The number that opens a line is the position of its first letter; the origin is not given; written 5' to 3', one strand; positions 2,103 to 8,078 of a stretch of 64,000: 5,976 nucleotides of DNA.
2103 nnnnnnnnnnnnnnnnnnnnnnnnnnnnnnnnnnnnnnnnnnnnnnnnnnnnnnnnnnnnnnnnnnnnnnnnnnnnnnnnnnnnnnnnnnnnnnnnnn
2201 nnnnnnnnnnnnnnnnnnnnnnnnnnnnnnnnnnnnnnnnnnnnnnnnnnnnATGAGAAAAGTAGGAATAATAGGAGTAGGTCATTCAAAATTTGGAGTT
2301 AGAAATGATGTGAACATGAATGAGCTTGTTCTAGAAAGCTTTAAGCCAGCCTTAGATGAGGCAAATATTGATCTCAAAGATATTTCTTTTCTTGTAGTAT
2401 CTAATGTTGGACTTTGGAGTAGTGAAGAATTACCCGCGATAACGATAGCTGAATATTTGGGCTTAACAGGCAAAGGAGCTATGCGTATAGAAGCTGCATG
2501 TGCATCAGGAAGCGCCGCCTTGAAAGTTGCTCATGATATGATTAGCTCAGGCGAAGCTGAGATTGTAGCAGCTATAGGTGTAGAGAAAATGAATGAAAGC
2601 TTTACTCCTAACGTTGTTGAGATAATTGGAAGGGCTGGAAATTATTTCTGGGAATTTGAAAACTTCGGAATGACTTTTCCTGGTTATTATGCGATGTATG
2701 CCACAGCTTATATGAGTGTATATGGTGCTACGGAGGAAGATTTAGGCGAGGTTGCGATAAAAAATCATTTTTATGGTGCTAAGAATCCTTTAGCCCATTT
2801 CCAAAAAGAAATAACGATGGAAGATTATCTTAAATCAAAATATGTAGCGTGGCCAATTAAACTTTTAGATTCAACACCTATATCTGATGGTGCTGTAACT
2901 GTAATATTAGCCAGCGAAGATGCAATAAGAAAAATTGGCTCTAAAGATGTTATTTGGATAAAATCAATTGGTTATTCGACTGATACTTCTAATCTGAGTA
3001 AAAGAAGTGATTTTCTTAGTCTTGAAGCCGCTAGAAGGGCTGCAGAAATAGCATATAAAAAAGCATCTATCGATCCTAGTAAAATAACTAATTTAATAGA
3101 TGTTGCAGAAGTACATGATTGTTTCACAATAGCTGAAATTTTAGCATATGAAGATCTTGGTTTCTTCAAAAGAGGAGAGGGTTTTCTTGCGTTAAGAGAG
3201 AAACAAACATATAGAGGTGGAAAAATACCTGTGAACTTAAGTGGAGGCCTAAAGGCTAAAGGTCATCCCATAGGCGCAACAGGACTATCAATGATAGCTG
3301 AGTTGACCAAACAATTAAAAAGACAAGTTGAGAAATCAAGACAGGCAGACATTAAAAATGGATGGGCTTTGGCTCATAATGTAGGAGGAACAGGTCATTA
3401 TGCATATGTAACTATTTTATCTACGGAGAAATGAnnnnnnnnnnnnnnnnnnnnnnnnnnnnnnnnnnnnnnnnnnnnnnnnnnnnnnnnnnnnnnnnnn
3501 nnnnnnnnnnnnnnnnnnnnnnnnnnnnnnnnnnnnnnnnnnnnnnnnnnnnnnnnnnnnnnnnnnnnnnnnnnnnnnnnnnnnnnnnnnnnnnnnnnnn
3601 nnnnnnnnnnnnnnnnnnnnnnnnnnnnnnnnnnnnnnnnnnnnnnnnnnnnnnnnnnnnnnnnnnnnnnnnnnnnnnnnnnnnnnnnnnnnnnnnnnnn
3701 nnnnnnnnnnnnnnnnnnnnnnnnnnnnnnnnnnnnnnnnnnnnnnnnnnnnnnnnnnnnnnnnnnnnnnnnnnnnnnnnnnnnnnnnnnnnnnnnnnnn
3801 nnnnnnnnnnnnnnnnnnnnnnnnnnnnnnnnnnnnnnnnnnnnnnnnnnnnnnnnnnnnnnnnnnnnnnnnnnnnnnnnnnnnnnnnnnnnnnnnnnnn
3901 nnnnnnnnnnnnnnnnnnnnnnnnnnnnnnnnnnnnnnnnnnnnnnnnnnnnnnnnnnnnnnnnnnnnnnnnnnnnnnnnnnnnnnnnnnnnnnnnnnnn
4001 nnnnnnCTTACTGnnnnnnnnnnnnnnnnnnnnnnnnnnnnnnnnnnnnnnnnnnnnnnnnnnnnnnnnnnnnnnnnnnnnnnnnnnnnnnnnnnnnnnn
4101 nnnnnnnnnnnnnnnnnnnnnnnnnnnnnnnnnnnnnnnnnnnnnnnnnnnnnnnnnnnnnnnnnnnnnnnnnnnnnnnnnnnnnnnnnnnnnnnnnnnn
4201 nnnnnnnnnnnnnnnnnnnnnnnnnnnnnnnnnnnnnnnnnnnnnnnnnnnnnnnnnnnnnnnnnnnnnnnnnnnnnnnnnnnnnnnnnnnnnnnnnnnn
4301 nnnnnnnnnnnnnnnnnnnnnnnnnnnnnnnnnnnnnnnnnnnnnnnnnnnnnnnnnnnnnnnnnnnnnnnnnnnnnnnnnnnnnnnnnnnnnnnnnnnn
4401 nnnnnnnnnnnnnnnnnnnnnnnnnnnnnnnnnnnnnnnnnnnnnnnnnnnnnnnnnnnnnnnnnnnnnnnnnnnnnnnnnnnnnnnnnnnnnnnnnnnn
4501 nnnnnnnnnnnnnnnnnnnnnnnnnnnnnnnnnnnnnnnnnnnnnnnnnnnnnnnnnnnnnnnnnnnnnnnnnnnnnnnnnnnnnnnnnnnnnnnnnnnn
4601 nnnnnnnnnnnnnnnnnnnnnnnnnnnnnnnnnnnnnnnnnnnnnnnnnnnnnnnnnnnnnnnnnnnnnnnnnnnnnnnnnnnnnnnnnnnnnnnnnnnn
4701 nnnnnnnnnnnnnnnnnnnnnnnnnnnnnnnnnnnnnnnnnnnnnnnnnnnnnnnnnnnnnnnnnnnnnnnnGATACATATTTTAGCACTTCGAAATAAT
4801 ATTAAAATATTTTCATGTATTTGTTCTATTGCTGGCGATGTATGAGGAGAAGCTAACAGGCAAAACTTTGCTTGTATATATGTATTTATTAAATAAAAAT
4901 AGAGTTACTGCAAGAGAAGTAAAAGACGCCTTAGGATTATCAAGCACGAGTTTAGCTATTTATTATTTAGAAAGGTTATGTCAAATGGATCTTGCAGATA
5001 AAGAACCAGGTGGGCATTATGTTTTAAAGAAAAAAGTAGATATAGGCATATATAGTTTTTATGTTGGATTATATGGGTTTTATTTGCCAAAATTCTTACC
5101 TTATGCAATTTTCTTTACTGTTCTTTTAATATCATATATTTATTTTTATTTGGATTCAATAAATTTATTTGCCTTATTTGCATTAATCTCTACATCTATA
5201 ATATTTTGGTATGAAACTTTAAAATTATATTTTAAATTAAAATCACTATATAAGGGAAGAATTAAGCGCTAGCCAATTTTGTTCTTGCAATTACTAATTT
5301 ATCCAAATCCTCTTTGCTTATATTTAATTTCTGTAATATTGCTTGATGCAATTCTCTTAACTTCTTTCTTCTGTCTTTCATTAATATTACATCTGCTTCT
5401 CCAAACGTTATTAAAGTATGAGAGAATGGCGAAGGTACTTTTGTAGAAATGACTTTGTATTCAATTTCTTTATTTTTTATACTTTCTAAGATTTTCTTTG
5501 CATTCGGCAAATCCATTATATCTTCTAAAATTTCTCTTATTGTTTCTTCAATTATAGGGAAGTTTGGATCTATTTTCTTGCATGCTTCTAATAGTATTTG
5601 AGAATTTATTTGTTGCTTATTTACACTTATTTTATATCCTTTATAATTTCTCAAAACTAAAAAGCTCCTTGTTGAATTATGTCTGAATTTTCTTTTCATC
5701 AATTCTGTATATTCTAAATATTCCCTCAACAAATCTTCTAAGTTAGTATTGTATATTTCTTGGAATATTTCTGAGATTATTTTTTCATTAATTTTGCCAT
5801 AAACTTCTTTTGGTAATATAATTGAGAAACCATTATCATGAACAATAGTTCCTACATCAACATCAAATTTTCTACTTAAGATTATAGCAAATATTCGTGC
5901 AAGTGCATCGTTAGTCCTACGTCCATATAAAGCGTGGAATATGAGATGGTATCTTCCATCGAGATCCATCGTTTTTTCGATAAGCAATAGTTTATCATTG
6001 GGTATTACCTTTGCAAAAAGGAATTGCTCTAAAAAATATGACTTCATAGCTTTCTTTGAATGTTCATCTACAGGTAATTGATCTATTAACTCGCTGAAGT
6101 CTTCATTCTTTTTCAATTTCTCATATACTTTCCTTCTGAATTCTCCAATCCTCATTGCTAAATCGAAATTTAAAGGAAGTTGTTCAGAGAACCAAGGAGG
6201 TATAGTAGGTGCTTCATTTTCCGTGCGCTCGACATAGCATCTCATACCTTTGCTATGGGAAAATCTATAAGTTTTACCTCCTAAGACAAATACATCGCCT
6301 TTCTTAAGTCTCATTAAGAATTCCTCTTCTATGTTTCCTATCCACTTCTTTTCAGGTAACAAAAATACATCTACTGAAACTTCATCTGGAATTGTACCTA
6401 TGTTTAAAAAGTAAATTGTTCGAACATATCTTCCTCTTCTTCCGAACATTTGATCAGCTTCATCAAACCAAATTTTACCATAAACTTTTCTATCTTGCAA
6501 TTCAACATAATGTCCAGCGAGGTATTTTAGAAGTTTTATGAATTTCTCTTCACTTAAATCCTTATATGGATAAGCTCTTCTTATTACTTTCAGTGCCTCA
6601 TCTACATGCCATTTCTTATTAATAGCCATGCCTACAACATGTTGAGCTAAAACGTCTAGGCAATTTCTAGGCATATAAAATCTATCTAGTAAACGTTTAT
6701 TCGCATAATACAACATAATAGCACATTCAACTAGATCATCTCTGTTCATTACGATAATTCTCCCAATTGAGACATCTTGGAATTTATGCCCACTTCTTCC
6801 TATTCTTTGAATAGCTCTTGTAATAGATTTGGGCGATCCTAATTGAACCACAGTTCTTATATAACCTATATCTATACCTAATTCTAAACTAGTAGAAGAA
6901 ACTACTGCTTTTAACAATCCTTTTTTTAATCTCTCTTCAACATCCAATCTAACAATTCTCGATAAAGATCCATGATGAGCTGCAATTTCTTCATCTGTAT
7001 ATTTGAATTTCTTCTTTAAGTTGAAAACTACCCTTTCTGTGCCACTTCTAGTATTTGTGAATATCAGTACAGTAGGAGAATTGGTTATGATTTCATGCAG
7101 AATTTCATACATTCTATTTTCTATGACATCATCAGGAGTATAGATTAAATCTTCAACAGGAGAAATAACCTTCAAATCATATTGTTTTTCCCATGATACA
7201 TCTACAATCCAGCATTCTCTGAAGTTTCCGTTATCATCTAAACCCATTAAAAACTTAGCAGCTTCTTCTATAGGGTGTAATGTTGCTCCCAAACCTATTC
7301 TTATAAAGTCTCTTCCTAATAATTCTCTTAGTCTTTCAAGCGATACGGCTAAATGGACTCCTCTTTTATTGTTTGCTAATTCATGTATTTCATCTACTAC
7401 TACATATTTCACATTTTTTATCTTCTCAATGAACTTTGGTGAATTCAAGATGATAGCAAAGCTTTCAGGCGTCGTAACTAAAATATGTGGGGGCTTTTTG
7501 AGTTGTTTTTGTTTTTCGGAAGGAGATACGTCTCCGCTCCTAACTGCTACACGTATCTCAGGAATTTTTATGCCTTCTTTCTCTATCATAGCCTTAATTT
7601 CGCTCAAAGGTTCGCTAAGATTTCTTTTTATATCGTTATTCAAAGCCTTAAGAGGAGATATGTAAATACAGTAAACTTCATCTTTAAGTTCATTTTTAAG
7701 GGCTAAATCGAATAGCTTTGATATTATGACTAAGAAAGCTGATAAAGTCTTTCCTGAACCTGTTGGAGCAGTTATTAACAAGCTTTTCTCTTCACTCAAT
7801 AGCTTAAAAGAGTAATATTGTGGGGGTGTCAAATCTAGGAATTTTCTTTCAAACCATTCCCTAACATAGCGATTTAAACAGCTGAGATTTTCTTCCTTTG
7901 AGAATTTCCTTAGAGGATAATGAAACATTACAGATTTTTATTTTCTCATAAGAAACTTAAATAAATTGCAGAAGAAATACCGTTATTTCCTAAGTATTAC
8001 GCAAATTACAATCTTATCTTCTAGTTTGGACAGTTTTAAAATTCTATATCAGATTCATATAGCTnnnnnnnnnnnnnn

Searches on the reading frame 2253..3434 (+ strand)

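Call 11: search_protein_families(library=pfam, proteins=[window:2253-3434:+], max_evalue=0.001)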
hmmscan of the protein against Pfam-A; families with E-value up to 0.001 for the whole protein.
window:2253-3434:+ (393 aa): 5 families
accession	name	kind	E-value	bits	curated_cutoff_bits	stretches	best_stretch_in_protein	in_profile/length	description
PF22691.2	Thiolase_C_1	-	1.3e-39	135.6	28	1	240-391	1-144/144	Thiolase C-terminal domain-like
PF00108.29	Thiolase_N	-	1.5e-22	80.7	26.4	1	13-223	14-260/260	Thiolase, N-terminal domain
PF00109.32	ketoacyl-synt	-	1.5e-08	35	20.8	1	59-116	151-207/252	Beta-ketoacyl synthase, N-terminal domain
PF02803.24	Thiolase_C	-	3.1e-07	30.5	27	1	280-362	40-104/123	Thiolase, C-terminal domain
PF08545.16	ACP_syn_III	-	0.00013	22.3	24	1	79-115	3-39/80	3-Oxoacyl-[acyl-carrier-protein (ACP)] synthase III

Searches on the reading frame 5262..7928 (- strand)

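Call 11: search_protein_families(library=pfam, proteins=[window:5262-7928:-], max_evalue=0.001)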
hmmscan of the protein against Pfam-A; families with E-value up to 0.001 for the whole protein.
window:5262-7928:- (888 aa): 5 families
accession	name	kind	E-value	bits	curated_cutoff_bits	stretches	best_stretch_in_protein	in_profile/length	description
PF08494.16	DEAD_assoc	-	1.7e-55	188.3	23.5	1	642-836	1-191/191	DEAD/H associated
PF19306.5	WH_Lhr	-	2.5e-39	134.8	27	1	414-573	8-165/168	Large helicase-related protein, winged helix domain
PF00270.35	DEAD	-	8.2e-32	110.7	26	1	34-218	1-161/167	DEAD/DEAH box helicase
PF00271.37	Helicase_C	-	1.8e-17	64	23.5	1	275-380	4-107/110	Helicase conserved C-terminal domain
PF04851.21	ResIII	-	4e-09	37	22.5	1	45-217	21-162/164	Type III restriction enzyme, res subunit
